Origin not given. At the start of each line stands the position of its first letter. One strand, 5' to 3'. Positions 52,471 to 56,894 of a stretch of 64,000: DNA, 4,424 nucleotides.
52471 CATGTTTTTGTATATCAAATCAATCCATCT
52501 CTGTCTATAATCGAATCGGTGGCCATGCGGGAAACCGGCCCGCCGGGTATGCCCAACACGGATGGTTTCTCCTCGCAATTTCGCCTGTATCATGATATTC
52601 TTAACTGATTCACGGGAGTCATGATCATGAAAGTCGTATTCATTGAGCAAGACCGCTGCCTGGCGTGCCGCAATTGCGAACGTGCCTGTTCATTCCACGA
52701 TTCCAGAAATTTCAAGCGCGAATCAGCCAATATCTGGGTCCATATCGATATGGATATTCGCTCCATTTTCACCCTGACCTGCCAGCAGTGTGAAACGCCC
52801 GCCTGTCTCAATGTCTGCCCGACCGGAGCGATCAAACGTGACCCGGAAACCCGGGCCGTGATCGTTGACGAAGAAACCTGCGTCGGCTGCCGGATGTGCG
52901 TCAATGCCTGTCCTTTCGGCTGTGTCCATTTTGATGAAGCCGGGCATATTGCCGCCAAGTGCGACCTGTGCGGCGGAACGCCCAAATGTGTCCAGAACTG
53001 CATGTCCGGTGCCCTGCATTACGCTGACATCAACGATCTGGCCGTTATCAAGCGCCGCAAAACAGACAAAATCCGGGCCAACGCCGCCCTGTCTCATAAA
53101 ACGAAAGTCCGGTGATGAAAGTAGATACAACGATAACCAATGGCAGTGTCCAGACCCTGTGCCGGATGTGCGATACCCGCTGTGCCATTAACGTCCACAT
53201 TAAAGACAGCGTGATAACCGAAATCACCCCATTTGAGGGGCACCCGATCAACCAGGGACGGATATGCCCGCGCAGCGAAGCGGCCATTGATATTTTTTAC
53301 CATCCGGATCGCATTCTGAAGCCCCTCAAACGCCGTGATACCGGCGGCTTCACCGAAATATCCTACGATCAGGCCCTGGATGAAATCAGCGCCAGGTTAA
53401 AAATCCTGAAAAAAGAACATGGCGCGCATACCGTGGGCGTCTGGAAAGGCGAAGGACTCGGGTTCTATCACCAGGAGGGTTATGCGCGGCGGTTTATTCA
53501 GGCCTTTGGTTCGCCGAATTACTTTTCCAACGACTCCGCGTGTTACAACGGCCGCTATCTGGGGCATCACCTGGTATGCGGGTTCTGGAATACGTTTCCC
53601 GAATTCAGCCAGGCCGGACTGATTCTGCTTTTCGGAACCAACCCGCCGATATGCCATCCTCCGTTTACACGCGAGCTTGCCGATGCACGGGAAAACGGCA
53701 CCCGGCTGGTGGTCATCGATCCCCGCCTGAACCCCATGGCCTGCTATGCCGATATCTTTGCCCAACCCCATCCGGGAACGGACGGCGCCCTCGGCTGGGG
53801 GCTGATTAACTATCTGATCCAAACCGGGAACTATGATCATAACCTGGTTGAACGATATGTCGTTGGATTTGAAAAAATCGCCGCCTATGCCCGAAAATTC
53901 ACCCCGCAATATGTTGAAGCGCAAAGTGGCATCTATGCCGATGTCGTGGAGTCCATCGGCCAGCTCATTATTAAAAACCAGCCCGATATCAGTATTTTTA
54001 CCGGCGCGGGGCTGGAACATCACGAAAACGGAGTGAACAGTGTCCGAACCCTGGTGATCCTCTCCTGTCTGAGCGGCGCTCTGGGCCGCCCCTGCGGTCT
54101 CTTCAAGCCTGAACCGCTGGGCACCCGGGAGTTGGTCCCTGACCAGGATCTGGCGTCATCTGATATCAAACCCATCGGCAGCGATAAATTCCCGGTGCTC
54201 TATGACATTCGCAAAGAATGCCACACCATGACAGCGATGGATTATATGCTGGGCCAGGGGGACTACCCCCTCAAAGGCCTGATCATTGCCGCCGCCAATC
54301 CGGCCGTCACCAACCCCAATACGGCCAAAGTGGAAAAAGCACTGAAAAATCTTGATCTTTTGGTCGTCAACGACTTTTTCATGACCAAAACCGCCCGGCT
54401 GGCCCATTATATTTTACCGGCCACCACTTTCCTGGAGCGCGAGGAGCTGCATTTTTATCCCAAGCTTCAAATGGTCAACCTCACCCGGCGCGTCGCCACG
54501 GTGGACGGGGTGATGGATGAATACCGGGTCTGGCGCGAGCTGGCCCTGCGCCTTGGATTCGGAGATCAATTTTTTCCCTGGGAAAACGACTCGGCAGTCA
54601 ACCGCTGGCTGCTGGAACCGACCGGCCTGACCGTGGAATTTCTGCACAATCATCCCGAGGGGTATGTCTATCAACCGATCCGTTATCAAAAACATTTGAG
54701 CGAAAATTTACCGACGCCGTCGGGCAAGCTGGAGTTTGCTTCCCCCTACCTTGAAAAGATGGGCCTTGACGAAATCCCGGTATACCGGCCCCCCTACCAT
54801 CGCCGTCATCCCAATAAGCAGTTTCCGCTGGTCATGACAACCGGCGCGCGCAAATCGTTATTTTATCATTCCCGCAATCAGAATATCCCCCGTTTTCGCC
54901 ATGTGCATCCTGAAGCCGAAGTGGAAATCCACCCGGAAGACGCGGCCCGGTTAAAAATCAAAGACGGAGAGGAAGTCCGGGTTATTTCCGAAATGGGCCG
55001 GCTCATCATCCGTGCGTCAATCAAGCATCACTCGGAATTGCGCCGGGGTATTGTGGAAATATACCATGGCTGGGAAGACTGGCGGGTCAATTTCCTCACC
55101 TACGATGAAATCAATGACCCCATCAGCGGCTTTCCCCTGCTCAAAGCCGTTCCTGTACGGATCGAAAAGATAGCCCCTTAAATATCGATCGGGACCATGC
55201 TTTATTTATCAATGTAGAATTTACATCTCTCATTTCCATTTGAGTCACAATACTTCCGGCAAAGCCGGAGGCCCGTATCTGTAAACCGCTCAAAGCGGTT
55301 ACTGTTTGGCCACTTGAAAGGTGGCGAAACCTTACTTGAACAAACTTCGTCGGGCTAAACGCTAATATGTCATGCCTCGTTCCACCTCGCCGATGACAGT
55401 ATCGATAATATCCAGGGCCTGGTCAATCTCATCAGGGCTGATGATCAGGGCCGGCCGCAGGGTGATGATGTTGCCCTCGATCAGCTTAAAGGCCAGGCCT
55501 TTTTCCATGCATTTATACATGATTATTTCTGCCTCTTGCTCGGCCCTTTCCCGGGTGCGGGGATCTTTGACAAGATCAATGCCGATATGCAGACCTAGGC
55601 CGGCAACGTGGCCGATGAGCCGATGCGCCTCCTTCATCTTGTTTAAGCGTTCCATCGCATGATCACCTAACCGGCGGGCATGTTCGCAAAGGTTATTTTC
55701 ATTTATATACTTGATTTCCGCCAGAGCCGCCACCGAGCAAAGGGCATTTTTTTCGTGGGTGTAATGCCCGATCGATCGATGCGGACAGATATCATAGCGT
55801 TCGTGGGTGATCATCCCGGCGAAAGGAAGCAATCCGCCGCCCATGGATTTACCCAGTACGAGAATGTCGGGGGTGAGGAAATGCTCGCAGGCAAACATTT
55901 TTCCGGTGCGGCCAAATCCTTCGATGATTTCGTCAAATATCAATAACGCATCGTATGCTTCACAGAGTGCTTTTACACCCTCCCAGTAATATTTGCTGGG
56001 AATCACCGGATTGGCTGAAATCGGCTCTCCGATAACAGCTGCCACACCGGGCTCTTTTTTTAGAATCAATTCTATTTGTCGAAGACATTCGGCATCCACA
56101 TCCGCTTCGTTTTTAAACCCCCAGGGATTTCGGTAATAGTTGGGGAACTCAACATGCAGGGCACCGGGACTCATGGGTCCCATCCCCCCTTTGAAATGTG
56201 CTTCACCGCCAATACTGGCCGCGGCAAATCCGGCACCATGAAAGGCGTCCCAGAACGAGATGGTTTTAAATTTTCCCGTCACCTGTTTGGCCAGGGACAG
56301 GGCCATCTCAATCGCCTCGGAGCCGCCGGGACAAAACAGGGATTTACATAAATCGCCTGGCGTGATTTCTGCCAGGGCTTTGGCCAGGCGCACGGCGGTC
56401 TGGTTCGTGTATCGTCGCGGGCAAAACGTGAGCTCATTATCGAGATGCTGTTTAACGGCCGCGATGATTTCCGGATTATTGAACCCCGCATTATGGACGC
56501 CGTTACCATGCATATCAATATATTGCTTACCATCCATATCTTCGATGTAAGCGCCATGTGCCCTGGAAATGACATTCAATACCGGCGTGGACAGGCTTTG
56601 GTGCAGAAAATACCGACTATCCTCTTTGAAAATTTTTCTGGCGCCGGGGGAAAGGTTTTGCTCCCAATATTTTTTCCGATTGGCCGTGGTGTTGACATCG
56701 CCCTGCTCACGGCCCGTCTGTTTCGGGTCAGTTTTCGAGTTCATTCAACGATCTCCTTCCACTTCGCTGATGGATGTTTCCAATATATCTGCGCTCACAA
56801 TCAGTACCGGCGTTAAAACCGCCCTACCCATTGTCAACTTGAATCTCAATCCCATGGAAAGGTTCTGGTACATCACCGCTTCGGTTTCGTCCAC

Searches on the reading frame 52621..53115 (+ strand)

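Call 37: search_protein_families(library=pfam, proteins=[window:52621-53115:+], max_evalue=0.00001)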
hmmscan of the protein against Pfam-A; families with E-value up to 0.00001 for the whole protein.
window:52621-53115:+ (164 aa): 9 families
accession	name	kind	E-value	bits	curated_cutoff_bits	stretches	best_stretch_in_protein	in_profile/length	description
PF13247.11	Fer4_11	-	3.2e-17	63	26.2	1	49-135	5-98/100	4Fe-4S dicluster domain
PF12837.12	Fer4_6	-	3.6e-14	52.3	25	0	81-101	3-23/24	4Fe-4S binding domain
PF12838.12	Fer4_7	-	3.9e-14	53.3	27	1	53-101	1-52/52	4Fe-4S dicluster domain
PF12797.12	Fer4_2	-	4.3e-12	45.6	24.5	1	79-99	2-22/22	4Fe-4S binding domain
PF00037.32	Fer4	-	7.6e-10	38.6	21.1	1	80-102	1-23/24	4Fe-4S binding domain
PF14697.11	Fer4_21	-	1.3e-09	38.5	35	1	53-103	7-58/59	4Fe-4S dicluster domain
PF13187.11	Fer4_9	-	3.8e-09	36.9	27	0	54-100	2-50/52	4Fe-4S dicluster domain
PF13237.11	Fer4_10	-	1.3e-08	35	25.5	1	53-98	8-53/53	4Fe-4S dicluster domain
PF13484.11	Fer4_16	-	2.2e-06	28.8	30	0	54-76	2-23/66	4Fe-4S double cluster binding domain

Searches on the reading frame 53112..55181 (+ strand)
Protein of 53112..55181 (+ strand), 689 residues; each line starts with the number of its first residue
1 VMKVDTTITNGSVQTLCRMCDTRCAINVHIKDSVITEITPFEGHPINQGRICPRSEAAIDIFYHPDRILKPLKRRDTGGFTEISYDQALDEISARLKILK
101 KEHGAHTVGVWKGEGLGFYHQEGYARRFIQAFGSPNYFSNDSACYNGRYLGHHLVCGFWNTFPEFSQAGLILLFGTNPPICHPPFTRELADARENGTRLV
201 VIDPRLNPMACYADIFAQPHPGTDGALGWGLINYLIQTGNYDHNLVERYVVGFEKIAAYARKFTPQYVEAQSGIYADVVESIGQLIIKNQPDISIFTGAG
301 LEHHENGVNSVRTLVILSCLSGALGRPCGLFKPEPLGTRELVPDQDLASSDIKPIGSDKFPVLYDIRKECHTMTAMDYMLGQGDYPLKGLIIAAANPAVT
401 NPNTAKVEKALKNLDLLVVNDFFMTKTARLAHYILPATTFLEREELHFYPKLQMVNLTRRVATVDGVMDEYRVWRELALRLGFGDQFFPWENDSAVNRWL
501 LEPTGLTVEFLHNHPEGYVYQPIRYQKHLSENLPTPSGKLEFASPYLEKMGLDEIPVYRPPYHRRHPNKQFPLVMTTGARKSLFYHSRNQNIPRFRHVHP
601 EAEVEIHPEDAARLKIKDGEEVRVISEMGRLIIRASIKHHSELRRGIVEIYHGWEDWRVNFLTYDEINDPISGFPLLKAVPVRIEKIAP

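Call 37: search_protein_families(library=pfam, proteins=[window:53112-55181:+], max_evalue=0.00001)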
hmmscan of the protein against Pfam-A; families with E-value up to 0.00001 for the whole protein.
window:53112-55181:+ (689 aa): 3 families
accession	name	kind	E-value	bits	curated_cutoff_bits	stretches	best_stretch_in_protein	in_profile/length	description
PF00384.28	Molybdopterin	-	9.8e-40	137.1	24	1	67-450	1-323/353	Molybdopterin oxidoreductase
PF01568.27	Molydop_binding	-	9.8e-20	71.1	26.8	1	574-681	2-110/110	Molydopterin dinucleotide binding domain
PF04879.21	Molybdop_Fe4S4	-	6e-13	49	22.7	1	13-64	4-55/55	Molybdopterin oxidoreductase Fe4S4 domain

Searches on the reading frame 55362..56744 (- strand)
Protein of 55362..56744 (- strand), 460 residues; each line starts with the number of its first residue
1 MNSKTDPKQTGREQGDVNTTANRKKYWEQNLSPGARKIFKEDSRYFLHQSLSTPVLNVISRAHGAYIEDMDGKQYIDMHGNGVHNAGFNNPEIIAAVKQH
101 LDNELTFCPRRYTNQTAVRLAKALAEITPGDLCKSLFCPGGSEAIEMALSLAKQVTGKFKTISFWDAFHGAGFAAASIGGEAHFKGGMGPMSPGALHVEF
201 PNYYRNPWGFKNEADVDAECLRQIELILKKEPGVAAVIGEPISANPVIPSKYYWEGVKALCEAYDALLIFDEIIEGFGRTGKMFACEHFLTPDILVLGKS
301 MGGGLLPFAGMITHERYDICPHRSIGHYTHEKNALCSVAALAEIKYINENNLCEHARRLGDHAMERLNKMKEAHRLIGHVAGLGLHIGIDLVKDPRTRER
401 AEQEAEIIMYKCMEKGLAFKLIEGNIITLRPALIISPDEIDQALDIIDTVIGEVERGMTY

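Call 37: search_protein_families(library=pfam, proteins=[window:55362-56744:-], max_evalue=0.00001)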
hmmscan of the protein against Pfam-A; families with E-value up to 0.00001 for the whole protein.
window:55362-56744:- (460 aa): 1 family
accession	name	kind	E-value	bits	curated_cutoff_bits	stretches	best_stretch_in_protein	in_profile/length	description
PF00202.27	Aminotran_3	-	1.1e-79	268.4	30.5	1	53-451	7-403/403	Aminotransferase class-III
